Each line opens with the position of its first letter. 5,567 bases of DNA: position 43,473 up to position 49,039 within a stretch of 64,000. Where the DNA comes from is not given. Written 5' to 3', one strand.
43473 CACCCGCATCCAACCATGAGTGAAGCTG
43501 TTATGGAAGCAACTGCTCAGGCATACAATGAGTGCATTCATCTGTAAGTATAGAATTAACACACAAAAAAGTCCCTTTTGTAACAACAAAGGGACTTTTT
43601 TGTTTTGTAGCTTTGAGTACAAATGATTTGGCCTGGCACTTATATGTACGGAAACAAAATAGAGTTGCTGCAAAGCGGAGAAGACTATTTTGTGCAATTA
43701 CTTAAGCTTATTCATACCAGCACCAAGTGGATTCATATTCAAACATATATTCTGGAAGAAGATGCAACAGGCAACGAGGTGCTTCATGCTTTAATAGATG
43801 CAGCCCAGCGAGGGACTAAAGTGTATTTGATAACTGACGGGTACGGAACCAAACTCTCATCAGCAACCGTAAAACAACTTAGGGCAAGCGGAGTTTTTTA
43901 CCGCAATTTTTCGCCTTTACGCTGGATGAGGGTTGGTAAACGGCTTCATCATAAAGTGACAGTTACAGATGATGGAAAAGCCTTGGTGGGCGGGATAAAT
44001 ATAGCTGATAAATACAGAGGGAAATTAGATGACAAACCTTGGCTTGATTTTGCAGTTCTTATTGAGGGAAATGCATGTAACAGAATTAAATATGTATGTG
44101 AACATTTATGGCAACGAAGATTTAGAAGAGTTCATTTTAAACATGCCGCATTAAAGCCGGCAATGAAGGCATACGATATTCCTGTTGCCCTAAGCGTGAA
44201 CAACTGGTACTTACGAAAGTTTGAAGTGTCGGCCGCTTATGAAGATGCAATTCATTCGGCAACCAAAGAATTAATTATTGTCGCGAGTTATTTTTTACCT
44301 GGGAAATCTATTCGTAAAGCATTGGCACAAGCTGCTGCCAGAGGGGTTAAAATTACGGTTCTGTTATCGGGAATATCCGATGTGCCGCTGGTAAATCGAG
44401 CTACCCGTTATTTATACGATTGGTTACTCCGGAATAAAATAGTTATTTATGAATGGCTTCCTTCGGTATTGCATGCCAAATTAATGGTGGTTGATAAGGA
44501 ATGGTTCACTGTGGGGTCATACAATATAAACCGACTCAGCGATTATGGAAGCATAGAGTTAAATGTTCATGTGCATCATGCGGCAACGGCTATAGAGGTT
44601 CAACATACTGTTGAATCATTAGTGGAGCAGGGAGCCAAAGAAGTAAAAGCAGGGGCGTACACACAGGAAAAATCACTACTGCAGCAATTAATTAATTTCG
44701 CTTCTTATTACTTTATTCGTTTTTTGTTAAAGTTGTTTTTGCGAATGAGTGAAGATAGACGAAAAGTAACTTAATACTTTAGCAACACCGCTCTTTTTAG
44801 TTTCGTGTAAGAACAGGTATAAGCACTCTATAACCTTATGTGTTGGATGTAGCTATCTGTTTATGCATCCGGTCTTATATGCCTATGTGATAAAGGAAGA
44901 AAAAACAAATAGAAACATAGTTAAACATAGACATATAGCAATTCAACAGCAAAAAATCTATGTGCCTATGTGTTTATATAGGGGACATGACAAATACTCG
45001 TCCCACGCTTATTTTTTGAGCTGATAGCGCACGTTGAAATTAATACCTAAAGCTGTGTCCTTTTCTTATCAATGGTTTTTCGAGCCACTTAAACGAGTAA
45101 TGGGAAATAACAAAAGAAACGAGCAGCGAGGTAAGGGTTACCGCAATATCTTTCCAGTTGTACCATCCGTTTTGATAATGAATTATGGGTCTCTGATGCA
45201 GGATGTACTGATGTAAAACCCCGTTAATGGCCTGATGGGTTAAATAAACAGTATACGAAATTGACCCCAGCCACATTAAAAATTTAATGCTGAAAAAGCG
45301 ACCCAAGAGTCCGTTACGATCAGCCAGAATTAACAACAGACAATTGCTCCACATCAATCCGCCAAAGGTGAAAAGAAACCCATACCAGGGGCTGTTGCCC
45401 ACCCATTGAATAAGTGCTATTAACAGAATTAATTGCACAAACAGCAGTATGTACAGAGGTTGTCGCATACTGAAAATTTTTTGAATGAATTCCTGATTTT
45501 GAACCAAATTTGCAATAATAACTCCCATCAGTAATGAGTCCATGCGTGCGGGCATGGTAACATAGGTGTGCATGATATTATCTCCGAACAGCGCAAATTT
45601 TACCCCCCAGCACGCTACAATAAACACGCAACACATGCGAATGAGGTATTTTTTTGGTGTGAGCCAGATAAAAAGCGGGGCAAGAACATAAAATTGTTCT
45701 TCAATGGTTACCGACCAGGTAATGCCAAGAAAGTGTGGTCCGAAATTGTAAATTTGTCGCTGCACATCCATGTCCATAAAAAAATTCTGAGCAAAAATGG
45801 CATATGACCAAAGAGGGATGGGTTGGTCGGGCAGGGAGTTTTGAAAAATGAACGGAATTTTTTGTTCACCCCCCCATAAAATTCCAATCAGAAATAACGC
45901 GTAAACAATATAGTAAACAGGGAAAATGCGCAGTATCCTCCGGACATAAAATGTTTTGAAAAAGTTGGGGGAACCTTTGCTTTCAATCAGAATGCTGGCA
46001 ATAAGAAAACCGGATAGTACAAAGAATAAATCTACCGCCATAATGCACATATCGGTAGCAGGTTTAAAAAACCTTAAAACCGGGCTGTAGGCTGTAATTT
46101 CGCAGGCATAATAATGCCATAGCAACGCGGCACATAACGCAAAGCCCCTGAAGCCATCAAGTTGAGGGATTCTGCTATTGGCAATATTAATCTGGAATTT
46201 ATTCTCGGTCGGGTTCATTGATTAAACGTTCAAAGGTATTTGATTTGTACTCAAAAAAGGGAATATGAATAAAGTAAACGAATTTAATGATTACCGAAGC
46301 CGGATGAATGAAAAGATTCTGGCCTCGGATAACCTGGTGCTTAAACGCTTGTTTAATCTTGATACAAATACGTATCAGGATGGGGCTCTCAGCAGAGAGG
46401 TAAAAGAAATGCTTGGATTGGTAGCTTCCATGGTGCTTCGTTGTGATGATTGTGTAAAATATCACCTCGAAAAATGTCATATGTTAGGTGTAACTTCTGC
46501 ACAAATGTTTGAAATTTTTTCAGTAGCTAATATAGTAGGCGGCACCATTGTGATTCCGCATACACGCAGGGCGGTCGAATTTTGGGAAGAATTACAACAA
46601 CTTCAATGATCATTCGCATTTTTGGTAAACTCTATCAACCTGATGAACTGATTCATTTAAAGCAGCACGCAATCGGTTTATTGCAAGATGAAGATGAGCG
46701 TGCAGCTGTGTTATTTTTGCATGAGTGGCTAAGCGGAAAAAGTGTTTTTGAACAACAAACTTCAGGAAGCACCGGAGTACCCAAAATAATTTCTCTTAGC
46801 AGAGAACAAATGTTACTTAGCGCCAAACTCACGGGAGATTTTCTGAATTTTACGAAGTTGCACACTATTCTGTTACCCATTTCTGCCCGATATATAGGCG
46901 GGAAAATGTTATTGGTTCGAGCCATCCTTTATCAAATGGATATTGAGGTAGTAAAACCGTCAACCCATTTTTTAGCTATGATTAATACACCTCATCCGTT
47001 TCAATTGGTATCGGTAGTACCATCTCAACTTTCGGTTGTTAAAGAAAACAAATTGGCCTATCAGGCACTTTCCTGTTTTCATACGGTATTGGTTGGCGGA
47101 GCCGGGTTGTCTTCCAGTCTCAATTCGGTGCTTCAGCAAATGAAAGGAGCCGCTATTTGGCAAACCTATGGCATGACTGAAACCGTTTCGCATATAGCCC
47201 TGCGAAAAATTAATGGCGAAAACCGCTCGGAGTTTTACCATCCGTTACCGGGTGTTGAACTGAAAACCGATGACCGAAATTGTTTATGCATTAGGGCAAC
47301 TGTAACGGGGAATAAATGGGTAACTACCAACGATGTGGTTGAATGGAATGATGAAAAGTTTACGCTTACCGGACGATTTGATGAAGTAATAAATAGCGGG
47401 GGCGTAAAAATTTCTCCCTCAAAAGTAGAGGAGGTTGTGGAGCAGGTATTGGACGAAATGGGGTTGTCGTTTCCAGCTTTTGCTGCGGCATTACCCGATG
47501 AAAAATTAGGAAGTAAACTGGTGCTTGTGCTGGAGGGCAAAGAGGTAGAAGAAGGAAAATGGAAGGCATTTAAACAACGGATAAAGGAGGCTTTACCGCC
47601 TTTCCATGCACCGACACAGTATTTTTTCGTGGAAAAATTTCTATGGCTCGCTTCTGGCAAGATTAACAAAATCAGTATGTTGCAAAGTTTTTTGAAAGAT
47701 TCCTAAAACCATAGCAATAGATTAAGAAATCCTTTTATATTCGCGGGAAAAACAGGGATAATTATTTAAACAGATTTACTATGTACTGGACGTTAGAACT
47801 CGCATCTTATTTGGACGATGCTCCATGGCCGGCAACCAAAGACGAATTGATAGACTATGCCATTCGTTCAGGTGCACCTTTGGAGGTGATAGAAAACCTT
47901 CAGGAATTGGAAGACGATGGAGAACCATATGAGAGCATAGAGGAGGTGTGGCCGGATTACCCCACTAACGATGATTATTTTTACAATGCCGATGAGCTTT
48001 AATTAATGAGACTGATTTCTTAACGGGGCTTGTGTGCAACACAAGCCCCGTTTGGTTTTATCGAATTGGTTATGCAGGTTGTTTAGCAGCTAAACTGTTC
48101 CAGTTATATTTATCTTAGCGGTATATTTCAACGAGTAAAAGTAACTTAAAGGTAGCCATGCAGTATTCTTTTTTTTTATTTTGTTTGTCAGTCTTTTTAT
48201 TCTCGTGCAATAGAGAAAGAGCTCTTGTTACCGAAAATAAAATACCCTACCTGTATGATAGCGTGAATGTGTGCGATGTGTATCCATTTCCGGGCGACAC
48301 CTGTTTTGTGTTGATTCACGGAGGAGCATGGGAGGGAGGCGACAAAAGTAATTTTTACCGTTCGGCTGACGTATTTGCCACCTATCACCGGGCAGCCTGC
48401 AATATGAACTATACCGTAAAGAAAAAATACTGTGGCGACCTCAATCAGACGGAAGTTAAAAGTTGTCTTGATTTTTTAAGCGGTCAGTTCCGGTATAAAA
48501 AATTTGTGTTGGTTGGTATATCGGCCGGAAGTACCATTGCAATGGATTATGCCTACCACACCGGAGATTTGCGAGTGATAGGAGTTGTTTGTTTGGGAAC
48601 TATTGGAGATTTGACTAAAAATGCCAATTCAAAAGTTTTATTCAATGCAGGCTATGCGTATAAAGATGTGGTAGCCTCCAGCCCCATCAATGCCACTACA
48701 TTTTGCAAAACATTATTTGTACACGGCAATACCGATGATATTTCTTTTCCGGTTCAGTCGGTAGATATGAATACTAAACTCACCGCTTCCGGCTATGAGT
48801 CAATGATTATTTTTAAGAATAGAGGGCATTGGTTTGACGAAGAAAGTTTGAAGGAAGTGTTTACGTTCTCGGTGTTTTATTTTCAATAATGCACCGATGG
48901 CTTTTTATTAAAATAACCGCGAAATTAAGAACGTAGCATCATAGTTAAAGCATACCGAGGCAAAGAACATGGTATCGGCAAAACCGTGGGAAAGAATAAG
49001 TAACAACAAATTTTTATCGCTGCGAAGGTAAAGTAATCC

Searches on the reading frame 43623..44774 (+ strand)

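Call 93: search_protein_families(library=pfam, proteins=[window:43623-44774:+], max_evalue=0.00001)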
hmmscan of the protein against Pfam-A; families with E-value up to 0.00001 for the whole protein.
window:43623-44774:+ (383 aa): 2 families
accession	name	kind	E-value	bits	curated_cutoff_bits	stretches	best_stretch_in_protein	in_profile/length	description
PF13091.12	PLDc_2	-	9.2e-39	132.7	27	2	208-332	3-130/132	PLD-like domain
PF00614.28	PLDc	-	1.8e-09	37.6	21.9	0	282-303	4-25/28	Phospholipase D Active site motif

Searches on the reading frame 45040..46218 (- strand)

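Call 93: search_protein_families(library=pfam, proteins=[window:45040-46218:-], max_evalue=0.00001)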
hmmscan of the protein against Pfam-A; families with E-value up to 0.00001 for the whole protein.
window:45040-46218:- (392 aa): 1 family
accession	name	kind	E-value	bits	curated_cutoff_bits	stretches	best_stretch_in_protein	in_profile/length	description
PF01757.29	Acyl_transf_3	-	6.5e-23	81.7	31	1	18-372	2-325/326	Acyltransferase domain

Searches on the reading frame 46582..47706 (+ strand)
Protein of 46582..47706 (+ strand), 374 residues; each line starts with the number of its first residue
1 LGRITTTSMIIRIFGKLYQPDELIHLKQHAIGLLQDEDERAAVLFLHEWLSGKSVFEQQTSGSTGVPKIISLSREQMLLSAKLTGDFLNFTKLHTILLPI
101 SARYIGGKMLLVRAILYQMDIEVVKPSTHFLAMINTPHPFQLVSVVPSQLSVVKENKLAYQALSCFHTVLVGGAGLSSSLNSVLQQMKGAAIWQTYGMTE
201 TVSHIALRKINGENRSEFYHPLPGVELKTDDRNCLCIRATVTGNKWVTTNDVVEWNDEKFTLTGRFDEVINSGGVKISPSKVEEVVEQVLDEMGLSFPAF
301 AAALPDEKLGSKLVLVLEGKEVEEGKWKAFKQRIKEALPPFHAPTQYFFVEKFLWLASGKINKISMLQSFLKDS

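Call 93: search_protein_families(library=pfam, proteins=[window:46582-47706:+], max_evalue=0.00001)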
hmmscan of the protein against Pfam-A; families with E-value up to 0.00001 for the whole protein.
window:46582-47706:+ (374 aa): 1 family
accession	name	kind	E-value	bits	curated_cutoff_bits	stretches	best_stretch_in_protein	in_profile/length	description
PF00501.34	AMP-binding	-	3.9e-13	49.4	29.9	1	60-244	170-371/384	AMP-binding enzyme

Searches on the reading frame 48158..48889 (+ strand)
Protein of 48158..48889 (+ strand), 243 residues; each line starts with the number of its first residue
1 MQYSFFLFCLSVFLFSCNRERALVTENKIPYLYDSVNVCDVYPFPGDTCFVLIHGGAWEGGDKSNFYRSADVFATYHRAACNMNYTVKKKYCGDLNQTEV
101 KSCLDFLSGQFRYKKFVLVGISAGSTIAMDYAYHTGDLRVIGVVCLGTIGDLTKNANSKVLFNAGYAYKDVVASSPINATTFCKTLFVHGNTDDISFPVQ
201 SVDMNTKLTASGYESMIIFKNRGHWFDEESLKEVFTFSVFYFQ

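Call 94: search_protein_families(library=pfam, proteins=[window:48158-48889:+], max_evalue=0.0001)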
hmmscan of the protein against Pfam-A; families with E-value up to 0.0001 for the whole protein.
window:48158-48889:+ (243 aa): 2 families
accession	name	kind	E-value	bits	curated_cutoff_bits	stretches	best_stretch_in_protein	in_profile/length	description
PF20434.5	BD-FAE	-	2.2e-07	31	26.8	1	50-135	16-110/215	BD-FAE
PF00561.26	Abhydrolase_1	-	1.5e-05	25.2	25.8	0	94-148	49-102/245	alpha/beta hydrolase fold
